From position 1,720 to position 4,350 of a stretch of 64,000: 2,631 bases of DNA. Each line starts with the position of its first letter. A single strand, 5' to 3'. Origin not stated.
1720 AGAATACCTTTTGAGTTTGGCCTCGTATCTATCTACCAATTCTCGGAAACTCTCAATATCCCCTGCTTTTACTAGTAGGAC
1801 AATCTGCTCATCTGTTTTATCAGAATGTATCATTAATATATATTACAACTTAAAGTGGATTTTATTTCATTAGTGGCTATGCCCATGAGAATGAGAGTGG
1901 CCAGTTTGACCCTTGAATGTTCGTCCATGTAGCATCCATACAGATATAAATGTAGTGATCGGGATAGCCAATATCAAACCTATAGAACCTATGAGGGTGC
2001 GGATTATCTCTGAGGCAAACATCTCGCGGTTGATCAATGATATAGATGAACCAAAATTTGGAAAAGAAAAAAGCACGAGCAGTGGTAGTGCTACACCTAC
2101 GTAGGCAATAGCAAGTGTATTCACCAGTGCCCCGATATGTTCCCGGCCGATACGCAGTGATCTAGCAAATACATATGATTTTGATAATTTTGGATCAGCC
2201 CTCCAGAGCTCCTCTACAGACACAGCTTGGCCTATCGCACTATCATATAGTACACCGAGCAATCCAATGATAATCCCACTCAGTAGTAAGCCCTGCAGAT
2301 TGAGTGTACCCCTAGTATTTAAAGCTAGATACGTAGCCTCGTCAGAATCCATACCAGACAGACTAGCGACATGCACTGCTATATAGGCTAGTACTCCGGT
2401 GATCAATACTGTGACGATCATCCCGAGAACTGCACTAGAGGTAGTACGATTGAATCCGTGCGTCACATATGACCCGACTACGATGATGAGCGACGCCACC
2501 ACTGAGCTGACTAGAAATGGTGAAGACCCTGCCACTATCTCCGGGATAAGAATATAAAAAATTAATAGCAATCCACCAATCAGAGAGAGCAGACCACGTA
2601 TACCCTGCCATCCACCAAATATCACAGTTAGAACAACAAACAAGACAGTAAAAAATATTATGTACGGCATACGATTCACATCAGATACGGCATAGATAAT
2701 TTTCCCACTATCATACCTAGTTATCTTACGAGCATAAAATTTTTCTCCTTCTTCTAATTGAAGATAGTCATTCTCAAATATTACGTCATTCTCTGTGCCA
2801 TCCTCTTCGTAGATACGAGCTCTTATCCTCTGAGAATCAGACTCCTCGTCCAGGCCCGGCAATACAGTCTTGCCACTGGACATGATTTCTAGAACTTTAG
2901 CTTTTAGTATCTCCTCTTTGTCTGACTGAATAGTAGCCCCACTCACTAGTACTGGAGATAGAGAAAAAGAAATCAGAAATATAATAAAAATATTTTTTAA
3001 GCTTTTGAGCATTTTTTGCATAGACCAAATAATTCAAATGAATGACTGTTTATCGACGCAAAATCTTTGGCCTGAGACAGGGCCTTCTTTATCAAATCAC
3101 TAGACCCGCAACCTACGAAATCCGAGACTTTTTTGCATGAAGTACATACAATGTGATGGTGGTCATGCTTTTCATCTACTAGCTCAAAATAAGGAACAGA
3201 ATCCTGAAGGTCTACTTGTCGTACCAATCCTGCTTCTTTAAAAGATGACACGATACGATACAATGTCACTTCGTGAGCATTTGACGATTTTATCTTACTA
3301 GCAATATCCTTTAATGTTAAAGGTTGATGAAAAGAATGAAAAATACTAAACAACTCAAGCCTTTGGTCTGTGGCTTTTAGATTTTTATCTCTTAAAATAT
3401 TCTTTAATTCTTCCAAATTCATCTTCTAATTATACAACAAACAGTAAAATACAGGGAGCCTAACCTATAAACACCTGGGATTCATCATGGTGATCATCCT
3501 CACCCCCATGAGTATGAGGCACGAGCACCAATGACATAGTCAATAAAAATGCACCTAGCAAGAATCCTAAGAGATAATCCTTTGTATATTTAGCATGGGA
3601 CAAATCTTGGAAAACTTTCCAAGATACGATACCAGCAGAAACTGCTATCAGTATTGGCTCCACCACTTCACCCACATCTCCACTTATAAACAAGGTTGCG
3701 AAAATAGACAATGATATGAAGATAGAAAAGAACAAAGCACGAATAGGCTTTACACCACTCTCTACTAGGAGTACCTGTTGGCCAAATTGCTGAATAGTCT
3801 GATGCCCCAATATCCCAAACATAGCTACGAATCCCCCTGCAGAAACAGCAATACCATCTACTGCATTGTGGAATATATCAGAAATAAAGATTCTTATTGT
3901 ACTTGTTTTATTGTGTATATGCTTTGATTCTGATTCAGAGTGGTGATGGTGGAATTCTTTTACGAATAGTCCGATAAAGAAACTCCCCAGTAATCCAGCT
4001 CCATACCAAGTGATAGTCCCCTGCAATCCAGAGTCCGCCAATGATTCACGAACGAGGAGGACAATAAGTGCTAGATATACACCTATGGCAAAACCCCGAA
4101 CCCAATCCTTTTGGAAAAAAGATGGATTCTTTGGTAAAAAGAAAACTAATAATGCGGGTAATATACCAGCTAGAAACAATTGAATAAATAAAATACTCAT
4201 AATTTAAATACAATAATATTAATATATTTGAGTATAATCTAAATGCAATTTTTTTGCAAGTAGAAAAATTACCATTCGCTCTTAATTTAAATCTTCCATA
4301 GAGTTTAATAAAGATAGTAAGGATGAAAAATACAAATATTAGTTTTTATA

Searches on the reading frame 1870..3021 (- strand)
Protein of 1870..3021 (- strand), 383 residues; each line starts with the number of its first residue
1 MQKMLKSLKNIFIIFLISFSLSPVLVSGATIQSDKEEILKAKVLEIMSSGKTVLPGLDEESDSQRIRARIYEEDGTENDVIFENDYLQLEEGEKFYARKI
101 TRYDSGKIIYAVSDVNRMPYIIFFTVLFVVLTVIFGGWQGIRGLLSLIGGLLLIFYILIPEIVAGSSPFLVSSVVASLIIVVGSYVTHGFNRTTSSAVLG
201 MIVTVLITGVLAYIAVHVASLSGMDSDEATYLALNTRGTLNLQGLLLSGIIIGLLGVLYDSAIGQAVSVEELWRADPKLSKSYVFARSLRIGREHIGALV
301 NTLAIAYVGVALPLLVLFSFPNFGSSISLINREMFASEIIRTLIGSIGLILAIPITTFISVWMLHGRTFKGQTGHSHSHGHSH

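Call 26: find_encoding_contigs(protein=window:1870-3021:-, flank=10000, max_places=4)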
Protein window:1870-3021:- (383 aa): no gene with exactly this product is on record in the collection.

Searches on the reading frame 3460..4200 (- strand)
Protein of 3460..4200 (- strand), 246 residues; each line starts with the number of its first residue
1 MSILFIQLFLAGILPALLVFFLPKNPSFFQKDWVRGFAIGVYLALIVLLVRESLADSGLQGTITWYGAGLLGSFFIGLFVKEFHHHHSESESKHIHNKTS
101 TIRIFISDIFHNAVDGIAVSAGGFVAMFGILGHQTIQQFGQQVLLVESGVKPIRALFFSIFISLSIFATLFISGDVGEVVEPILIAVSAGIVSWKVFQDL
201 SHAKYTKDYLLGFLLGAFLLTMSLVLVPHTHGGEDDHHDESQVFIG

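Call 41: find_encoding_contigs(protein=window:3460-4200:-, flank=10000, max_places=4)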
Protein window:3460-4200:- (246 aa): 2 contigs read that carry it; 1 place shown.
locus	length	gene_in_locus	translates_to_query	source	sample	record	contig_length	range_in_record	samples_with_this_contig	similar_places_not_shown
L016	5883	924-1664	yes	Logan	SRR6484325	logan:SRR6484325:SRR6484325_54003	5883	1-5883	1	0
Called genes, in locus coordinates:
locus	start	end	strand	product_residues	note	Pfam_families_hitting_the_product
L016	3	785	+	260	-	?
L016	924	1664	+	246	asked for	PF02535:Zip (weak)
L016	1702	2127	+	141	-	PF01475:FUR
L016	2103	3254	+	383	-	PF07907:YibE_F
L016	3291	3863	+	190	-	PF04542:Sigma70_r2, PF08281:Sigma70_r4_2, PF04545:Sigma70_r4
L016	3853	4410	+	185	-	-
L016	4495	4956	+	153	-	-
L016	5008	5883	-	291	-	?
